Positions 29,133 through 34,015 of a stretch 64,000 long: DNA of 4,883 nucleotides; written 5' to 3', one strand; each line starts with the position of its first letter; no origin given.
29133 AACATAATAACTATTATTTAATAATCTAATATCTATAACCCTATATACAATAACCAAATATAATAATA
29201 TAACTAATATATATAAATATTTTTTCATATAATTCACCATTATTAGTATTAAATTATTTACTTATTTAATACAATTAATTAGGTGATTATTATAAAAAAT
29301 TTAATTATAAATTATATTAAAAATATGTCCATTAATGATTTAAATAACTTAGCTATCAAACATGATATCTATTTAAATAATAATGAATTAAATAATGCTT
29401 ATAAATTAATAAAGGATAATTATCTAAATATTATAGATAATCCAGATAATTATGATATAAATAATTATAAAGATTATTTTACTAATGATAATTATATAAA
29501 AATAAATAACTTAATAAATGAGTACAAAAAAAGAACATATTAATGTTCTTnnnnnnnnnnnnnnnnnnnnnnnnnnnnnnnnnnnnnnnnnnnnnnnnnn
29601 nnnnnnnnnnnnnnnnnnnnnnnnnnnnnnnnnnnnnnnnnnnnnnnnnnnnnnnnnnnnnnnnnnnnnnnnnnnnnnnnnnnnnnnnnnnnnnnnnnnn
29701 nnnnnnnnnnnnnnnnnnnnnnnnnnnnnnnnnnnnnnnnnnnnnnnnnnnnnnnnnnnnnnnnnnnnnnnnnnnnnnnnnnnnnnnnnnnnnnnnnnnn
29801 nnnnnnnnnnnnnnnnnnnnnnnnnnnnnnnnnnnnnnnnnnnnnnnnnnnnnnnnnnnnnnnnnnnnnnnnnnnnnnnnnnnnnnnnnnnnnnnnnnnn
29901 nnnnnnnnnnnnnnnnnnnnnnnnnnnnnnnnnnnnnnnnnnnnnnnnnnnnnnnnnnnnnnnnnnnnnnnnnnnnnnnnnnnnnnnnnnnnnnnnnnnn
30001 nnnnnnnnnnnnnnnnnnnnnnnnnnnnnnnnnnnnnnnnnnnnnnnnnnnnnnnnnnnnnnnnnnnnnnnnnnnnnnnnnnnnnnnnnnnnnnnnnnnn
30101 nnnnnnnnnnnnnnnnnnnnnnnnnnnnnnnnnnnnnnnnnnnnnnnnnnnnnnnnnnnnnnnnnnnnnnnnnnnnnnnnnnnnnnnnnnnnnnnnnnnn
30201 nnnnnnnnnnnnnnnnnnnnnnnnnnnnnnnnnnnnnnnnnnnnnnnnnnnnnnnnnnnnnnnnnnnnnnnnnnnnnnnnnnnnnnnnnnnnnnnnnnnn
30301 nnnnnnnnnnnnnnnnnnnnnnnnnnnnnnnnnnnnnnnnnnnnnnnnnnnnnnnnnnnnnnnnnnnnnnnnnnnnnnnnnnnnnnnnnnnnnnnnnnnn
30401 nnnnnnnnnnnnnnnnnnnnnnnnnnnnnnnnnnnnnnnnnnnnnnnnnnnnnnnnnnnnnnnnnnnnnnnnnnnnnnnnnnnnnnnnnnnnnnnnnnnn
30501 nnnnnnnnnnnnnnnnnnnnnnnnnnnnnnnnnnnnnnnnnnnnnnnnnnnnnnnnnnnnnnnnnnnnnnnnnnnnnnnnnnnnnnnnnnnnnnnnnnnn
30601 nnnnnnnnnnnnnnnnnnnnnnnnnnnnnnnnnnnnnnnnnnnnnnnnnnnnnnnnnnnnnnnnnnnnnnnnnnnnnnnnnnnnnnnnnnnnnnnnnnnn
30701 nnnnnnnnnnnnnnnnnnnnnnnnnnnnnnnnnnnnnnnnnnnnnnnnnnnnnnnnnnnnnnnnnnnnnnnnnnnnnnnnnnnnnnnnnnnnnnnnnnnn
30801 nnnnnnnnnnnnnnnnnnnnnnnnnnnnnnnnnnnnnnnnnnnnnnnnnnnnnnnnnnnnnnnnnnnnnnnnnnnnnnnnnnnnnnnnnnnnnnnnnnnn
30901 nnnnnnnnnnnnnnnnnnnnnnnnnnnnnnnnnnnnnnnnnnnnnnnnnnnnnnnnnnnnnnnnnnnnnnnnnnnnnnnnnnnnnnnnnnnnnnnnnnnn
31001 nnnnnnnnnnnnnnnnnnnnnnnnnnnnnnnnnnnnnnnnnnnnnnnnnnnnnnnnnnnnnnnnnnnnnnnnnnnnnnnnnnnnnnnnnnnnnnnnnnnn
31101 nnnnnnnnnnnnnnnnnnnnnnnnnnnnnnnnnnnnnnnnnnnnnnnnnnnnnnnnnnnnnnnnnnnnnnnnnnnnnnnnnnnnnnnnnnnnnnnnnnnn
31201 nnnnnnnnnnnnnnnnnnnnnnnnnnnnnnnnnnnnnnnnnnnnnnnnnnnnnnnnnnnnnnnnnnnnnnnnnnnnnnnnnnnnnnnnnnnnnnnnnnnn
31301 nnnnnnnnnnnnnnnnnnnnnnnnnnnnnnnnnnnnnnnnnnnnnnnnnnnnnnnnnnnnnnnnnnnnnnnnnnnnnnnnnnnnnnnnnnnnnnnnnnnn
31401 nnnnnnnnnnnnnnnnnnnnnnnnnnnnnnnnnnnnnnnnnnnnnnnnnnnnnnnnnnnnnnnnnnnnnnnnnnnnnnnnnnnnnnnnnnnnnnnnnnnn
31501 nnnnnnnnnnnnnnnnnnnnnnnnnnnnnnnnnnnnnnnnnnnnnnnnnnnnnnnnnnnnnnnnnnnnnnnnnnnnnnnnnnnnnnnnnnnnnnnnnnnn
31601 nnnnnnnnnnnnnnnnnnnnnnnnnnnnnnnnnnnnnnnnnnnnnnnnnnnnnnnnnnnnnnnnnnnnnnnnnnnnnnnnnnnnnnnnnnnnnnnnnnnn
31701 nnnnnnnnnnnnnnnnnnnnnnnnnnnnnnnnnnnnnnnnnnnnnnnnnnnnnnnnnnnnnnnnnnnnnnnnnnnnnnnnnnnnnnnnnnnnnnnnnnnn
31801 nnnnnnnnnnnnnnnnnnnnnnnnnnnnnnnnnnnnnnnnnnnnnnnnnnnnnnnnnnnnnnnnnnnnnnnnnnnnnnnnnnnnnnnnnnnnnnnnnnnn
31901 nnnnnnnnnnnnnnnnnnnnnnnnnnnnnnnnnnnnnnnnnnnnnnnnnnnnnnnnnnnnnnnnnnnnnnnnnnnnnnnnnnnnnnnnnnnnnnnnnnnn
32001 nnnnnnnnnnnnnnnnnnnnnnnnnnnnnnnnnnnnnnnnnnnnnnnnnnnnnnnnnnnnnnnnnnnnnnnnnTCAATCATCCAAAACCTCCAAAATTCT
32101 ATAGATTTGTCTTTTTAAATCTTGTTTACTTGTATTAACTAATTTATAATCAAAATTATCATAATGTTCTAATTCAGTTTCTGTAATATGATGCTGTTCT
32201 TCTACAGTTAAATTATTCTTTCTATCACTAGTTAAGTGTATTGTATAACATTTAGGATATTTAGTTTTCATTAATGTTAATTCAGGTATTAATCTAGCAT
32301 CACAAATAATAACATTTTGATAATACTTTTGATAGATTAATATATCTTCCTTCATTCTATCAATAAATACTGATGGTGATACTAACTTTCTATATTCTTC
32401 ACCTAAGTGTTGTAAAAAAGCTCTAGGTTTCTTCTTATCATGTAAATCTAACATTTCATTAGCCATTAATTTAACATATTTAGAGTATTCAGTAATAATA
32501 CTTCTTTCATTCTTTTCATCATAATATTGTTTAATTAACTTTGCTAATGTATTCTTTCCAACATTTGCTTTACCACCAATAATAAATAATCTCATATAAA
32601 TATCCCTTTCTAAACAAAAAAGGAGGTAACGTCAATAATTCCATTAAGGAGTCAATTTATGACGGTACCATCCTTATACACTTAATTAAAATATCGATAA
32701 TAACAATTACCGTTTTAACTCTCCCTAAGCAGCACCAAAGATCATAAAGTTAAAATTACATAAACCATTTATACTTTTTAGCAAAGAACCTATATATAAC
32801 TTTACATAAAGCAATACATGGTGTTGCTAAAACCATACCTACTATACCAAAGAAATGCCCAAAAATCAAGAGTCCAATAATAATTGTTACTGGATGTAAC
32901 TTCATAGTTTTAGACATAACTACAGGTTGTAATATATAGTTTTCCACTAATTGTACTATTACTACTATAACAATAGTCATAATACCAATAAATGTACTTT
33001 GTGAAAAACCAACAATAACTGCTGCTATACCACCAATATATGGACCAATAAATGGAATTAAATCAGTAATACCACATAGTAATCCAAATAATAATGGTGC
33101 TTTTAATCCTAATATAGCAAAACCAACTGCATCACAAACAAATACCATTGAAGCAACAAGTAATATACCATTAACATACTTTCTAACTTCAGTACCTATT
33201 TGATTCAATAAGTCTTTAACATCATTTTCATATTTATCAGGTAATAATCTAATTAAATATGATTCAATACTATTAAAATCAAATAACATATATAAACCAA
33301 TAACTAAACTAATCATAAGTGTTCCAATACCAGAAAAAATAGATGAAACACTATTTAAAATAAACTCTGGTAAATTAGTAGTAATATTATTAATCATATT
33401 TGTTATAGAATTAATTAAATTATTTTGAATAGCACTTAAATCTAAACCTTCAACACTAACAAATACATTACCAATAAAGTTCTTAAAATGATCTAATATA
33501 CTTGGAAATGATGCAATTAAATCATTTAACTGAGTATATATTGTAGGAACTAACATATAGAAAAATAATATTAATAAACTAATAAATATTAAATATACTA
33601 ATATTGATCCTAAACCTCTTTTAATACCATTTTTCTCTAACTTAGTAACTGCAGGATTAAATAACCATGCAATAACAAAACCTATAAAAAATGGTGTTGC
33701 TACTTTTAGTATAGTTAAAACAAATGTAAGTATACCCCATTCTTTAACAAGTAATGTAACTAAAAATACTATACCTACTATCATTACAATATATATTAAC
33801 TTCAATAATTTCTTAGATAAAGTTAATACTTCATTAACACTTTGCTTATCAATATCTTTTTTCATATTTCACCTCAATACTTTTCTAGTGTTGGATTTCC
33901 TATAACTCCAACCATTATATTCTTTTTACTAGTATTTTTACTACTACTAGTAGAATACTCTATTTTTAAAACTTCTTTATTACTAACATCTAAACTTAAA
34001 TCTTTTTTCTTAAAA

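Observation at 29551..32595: Short alanyl-tRNA synthetase (581 aa, no C-Ala or coiled-coil tail) at the end of a tightly coupled three-gene operon with two unknown proteins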

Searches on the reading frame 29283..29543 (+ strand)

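Call 3: search_protein_families(library=pfam, proteins=[window:29283-29543:+], max_evalue=0.01)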
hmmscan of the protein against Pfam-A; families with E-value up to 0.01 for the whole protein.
window:29283-29543:+ (86 aa): 1 family
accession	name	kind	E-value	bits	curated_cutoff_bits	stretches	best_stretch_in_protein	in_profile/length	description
PF12715.13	Abhydrolase_7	-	0.0029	17.3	21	1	4-86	283-364/388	Abhydrolase family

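Call 4: search_protein_families(library=ncbifam, proteins=[window:29283-29543:+], max_evalue=0.01)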
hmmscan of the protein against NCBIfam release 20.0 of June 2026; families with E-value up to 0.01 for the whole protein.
window:29283-29543:+ (86 aa): 0 families

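Call 28: search_protein_families(library=phrogs, proteins=[window:29283-29543:+], max_evalue=0.01)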
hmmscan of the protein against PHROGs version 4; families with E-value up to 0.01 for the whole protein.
window:29283-29543:+ (86 aa): 0 families

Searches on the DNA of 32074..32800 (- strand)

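Call 77: search_rna_families(source=window, start=32560, end=32800, threshold=evalue, max_evalue=10, show_alignments=2)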
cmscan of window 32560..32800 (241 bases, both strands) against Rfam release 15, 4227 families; matches with E-value up to 10: 1.
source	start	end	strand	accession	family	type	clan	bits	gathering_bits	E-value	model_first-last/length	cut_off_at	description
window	32649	32721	+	RF01299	SNORD2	Gene; snRNA; snoRNA; CD-box;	CL00072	20.4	37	0.12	1-69/69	no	Small nucleolar RNA SNORD2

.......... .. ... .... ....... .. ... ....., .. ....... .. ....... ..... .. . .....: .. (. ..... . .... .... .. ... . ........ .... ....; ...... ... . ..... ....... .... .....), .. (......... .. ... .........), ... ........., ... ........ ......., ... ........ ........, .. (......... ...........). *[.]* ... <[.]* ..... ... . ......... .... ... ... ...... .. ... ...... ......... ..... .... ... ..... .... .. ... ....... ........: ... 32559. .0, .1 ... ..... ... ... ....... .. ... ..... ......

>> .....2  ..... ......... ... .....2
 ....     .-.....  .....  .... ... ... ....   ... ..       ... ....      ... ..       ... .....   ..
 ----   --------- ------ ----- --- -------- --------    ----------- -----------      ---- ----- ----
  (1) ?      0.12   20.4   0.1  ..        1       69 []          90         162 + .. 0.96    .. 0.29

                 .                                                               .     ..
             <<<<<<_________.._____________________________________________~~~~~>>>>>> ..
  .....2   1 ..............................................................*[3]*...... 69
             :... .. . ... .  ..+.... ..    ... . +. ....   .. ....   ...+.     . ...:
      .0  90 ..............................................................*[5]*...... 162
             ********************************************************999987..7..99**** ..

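Call 79: search_rna_families(sources=[L003, L005, L006, L009, L012, L019, L030, L033, L042, L060], threshold=gathering)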
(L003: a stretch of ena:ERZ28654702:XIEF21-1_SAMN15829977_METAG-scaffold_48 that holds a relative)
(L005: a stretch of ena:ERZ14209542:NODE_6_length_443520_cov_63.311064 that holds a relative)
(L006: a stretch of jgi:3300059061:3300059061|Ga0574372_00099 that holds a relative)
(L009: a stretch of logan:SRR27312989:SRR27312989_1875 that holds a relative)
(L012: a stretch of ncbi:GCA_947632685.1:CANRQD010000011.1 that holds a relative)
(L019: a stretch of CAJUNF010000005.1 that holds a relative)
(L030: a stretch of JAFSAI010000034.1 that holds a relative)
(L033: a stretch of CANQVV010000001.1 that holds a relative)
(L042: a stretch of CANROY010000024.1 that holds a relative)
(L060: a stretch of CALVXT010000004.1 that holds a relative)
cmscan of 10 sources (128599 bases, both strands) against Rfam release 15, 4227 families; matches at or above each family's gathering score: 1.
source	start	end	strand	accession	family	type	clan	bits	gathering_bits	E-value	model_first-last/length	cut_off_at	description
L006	11831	11901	+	RF00559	L21_leader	Cis-reg; leader;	-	45.4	36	8.3e-06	1-77/77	no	Ribosomal protein L21 leader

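Call 83: search_rna_families(source=L009, start=5760, end=6010, threshold=evalue, max_evalue=1, show_alignments=1)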
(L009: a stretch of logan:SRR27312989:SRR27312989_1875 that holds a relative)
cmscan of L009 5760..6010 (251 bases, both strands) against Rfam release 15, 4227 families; matches with E-value up to 1: 1.
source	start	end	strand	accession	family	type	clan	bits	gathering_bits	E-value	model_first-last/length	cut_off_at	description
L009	5791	5958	+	RF00230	T-box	Cis-reg; leader;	-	73.1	93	2.5e-16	1-219/219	no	T-box leader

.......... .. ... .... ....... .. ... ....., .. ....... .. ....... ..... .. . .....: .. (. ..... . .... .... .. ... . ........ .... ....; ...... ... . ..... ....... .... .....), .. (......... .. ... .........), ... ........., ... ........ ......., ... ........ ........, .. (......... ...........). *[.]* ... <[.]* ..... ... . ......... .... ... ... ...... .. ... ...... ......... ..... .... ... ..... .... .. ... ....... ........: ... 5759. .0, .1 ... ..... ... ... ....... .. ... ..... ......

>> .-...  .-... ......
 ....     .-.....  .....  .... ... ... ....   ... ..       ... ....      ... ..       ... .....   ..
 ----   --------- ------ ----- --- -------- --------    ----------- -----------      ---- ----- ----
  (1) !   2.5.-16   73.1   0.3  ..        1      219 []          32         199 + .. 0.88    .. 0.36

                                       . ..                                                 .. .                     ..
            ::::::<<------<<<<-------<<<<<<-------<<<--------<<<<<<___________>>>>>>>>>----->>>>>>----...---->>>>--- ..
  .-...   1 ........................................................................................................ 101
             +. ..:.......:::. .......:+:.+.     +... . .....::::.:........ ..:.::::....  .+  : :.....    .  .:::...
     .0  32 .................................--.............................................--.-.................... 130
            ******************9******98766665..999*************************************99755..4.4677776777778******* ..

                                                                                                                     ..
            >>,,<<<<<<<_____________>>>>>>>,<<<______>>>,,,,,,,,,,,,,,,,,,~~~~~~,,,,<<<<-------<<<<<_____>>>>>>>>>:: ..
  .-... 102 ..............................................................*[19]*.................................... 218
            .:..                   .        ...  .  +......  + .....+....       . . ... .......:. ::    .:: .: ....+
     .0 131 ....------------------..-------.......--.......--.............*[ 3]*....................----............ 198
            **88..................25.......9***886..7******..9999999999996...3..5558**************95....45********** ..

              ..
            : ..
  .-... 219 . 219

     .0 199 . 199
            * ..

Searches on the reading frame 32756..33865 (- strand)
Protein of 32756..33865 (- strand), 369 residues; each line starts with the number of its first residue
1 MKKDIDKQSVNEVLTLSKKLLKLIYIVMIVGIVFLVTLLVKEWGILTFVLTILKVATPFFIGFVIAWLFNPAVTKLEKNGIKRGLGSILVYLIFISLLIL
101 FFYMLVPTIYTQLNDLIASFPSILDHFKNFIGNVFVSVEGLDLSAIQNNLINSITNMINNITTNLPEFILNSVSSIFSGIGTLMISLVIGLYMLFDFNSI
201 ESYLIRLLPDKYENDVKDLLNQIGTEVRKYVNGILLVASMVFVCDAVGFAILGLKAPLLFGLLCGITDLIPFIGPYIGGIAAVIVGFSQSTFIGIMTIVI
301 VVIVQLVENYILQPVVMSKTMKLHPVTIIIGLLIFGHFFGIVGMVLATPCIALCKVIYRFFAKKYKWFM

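Call 3: search_protein_families(library=pfam, proteins=[window:32756-33865:-], max_evalue=0.01)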
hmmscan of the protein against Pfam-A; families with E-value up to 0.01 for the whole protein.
window:32756-33865:- (369 aa): 2 families
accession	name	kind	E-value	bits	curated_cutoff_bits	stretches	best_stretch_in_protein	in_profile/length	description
PF01594.21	AI-2E_transport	-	7.5e-64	216.4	34.3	1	45-360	14-325/327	AI-2E family transporter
PF11282.13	DUF3082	-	0.00017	22.2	25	1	184-255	11-78/80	Protein of unknown function (DUF3082)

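Call 4: search_protein_families(library=ncbifam, proteins=[window:32756-33865:-], max_evalue=0.01)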
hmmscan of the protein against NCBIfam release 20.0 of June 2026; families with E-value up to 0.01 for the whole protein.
window:32756-33865:- (369 aa): 3 families
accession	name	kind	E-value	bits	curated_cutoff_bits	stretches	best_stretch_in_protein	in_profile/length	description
TIGR02872.1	spore_ytvI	equivalog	1.4e-33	116.7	198.15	1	34-353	4-331/341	sporulation integral membrane protein YtvI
NF045801.1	efflux_ABUW_0982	equivalog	4.1e-33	114.9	675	1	43-365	15-347/392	chloramphenicol efflux transporter CxpE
NF008930.0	PRK12287.1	subfamily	2.8e-13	50.2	318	1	33-357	14-324/344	AI-2E family transporter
